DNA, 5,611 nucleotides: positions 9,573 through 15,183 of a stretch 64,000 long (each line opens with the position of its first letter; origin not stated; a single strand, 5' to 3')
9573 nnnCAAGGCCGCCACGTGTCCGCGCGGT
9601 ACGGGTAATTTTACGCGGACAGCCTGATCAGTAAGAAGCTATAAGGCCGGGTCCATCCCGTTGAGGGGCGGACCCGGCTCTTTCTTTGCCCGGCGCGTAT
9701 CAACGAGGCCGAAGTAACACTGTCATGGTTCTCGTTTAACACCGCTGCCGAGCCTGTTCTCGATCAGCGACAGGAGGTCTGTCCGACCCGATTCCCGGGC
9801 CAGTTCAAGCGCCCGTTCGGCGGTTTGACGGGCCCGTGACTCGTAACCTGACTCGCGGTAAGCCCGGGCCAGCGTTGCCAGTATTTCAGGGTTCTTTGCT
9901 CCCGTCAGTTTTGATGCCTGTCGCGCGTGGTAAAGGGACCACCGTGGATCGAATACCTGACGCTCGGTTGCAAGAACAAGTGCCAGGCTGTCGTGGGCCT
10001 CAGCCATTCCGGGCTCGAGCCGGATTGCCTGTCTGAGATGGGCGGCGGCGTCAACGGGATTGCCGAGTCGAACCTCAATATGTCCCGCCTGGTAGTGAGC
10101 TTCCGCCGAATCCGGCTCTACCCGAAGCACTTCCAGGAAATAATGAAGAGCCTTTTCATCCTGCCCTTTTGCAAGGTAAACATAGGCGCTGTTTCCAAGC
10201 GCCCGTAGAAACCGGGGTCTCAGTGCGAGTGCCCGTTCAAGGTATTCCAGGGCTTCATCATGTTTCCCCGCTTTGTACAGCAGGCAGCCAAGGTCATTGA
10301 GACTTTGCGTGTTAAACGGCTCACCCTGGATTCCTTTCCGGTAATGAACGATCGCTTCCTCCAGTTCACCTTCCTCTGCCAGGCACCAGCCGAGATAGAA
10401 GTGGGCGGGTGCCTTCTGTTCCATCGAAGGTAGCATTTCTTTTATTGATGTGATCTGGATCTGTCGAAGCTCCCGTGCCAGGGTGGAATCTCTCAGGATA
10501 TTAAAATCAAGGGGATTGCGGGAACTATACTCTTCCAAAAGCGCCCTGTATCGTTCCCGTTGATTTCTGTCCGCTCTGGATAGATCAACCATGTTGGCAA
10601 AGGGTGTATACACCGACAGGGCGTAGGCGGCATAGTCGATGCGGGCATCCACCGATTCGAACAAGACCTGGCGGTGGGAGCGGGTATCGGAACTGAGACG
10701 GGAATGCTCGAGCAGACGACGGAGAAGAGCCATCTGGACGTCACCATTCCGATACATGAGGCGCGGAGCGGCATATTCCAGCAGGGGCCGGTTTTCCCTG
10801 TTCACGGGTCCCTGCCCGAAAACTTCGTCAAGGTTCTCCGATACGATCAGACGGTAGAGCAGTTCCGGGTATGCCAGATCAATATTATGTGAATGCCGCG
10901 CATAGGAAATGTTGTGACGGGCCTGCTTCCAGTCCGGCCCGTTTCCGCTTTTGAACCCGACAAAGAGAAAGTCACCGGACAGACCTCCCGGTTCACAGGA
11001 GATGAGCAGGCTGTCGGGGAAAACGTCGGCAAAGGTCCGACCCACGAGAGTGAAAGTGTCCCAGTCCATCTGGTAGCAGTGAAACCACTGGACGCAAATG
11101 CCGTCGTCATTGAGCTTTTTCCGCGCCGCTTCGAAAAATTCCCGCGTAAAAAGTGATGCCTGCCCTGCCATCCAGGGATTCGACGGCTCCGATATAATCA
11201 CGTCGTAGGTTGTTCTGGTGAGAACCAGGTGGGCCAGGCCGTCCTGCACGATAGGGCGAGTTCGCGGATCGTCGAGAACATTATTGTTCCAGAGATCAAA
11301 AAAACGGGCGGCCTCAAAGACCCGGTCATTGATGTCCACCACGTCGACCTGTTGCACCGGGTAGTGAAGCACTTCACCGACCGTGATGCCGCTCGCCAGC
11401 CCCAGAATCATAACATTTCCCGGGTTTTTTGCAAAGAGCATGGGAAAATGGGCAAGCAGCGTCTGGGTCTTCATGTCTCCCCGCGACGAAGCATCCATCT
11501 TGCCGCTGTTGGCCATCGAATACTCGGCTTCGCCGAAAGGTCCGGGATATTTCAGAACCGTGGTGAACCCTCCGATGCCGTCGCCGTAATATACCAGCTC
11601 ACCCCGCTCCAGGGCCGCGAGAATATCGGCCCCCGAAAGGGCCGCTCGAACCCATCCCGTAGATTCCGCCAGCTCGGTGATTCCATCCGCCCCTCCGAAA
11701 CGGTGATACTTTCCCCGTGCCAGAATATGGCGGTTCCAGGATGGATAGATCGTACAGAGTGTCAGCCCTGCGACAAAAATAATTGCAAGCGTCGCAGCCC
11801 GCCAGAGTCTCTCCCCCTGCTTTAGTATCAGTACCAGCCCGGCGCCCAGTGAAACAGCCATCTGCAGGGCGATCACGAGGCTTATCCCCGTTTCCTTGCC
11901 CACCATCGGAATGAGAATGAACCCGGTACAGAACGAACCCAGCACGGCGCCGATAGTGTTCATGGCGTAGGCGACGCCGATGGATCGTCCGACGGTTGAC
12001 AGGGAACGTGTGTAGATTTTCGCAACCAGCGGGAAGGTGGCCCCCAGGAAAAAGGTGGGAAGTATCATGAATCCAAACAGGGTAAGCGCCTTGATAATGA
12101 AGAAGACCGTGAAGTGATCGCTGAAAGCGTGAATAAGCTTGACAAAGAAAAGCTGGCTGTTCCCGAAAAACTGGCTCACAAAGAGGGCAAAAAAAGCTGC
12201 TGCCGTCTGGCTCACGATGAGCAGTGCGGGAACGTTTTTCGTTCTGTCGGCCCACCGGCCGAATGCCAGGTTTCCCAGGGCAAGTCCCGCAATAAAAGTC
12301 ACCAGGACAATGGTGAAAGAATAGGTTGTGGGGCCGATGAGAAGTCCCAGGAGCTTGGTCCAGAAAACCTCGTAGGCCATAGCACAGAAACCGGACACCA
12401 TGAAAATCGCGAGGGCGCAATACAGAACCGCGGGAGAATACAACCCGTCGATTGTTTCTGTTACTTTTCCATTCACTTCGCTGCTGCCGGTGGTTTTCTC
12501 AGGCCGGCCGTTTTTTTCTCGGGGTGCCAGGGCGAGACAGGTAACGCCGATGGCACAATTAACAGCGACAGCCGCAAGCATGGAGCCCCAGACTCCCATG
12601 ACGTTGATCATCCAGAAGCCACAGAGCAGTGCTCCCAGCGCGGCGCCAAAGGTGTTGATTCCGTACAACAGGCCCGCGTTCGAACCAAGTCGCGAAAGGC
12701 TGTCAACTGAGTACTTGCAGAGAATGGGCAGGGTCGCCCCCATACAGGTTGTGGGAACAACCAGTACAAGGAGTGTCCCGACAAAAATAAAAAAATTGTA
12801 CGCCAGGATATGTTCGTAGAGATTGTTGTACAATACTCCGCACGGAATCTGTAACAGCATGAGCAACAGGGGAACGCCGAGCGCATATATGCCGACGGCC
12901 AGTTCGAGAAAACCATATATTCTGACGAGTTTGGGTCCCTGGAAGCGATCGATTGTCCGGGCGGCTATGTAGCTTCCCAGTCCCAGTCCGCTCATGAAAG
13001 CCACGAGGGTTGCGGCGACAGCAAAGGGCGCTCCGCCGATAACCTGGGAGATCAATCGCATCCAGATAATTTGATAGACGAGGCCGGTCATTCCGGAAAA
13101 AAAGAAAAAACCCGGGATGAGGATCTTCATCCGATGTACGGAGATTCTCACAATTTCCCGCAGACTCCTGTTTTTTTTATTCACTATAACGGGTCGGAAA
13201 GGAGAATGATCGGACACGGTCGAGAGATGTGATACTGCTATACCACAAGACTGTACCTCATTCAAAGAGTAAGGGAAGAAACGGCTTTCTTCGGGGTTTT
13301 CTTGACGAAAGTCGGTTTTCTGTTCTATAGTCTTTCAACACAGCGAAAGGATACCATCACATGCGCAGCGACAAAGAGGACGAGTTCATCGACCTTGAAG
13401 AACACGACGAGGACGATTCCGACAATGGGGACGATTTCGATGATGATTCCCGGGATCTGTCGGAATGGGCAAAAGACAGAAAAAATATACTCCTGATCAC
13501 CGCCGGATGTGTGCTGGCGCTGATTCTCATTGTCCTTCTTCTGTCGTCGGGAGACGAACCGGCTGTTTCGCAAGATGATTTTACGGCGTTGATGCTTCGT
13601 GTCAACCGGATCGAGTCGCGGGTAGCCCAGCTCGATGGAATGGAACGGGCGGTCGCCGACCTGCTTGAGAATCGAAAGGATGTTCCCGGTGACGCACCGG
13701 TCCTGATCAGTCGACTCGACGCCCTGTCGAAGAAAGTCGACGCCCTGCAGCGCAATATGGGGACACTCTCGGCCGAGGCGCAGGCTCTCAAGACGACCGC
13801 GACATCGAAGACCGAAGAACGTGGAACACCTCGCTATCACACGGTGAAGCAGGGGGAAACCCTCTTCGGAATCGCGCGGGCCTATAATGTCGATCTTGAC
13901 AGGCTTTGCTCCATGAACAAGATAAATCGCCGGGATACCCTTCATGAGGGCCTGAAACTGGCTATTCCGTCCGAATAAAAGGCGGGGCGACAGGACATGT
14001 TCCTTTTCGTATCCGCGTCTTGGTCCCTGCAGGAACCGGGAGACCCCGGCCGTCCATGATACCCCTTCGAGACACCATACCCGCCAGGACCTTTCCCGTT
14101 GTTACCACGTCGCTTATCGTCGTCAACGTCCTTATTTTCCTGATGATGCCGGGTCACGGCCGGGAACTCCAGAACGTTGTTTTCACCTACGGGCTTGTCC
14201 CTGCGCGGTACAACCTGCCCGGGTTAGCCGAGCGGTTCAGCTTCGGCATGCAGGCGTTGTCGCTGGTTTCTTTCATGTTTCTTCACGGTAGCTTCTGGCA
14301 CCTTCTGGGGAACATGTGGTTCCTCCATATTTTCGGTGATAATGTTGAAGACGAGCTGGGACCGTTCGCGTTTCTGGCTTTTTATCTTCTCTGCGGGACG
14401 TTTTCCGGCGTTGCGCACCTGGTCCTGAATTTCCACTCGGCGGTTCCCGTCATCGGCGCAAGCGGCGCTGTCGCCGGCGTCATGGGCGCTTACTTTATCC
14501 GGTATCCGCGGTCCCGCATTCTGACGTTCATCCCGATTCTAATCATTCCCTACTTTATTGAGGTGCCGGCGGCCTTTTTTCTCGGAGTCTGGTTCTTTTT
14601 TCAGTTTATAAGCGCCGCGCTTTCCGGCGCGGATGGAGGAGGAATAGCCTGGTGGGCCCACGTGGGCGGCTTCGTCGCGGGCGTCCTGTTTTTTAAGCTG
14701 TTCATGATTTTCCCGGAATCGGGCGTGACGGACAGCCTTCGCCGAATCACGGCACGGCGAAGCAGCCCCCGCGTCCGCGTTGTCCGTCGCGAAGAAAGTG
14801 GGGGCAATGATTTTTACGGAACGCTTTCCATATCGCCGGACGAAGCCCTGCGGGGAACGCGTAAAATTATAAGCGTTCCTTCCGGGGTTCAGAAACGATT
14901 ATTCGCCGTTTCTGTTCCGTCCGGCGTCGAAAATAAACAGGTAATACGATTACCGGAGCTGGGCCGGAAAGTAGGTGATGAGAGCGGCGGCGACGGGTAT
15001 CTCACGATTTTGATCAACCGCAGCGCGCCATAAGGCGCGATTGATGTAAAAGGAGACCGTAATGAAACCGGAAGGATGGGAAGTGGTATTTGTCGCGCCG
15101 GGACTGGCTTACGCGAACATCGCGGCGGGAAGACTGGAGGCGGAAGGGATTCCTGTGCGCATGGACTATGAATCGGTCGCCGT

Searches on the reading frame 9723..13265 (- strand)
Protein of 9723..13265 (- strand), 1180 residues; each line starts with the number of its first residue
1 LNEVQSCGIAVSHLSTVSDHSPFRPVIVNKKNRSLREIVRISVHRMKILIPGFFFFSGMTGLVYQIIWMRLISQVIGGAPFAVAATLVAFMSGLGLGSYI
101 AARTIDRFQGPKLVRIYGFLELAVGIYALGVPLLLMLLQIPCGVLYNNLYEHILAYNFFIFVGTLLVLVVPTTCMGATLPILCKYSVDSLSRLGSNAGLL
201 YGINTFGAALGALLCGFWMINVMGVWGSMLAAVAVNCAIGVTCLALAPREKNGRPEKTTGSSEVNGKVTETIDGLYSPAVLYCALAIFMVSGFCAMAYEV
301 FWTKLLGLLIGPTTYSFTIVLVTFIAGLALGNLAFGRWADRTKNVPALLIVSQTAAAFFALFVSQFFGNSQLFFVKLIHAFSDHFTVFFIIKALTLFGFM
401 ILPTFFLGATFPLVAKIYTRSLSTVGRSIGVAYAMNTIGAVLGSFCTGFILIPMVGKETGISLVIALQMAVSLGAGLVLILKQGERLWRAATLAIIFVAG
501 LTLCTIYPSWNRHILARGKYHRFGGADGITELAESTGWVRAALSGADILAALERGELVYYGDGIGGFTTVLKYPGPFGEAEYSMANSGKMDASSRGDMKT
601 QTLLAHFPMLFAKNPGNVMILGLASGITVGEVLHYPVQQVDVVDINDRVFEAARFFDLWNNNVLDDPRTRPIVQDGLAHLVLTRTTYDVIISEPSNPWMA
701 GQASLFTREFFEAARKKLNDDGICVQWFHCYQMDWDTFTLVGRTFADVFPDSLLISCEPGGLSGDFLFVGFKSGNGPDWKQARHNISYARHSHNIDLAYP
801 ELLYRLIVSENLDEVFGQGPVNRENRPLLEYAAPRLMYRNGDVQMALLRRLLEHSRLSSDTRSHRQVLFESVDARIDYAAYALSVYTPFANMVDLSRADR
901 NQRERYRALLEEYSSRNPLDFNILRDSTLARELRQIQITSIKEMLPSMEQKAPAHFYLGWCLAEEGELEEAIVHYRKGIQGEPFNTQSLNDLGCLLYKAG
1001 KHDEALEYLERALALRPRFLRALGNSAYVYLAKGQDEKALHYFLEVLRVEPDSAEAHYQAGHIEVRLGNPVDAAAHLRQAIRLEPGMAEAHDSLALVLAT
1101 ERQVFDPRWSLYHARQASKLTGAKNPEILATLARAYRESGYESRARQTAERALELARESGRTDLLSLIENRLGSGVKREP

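Call 73: search_protein_families(library=pfam, proteins=[window:9723-13265:-], max_evalue=0.00001)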
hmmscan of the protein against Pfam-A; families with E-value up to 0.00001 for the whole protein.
window:9723-13265:- (1180 aa): 13 families
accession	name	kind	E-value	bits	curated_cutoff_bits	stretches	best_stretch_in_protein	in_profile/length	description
PF07719.23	TPR_2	-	2.1e-25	87.1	27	1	989-1018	4-33/34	Tetratricopeptide repeat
PF00515.34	TPR_1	-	1.6e-22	78.7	27.8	1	988-1019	3-34/34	Tetratricopeptide repeat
PF01564.23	Spermine_synth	-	7.1e-22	78.3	22.9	1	601-750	5-154/186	Spermine/spermidine synthase domain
PF13181.12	TPR_8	-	7.2e-20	69.8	25.7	0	987-1017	2-32/34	Tetratricopeptide repeat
PF13431.12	TPR_17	-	7.5e-17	60.6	24.4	0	975-1007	2-34/34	Tetratricopeptide repeat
PF13414.12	TPR_11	-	6.5e-16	58.2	26.8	0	1028-1067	2-41/42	TPR repeat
PF13424.12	TPR_12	-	2.4e-14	53.7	30.1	0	987-1017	46-76/77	Tetratricopeptide repeat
PF13432.12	TPR_16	-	1.3e-13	51.5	32.7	2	991-1048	2-59/65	Tetratricopeptide repeat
PF14559.12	TPR_19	-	2.1e-13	50.8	25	1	996-1057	1-62/68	Tetratricopeptide repeat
PF13428.12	TPR_14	-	2.1e-13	49.9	23.5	0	1055-1095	2-42/44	Tetratricopeptide repeat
PF13374.12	TPR_10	-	7e-08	32.7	27.5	1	987-1016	3-32/42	Tetratricopeptide repeat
PF13176.12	TPR_7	-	7.9e-08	32.2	27.9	0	989-1017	2-30/36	Tetratricopeptide repeat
PF13174.12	TPR_6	-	4.1e-07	30.6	26.3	0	992-1017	6-31/33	Tetratricopeptide repeat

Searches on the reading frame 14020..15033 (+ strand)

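Call 73: search_protein_families(library=pfam, proteins=[window:14020-15033:+], max_evalue=0.00001)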
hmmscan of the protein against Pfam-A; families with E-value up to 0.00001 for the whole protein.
window:14020-15033:+ (337 aa): 1 family
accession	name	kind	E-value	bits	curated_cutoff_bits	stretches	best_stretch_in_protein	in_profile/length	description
PF01694.28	Rhomboid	-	1.4e-31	110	22.6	1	78-226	3-138/143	Rhomboid domain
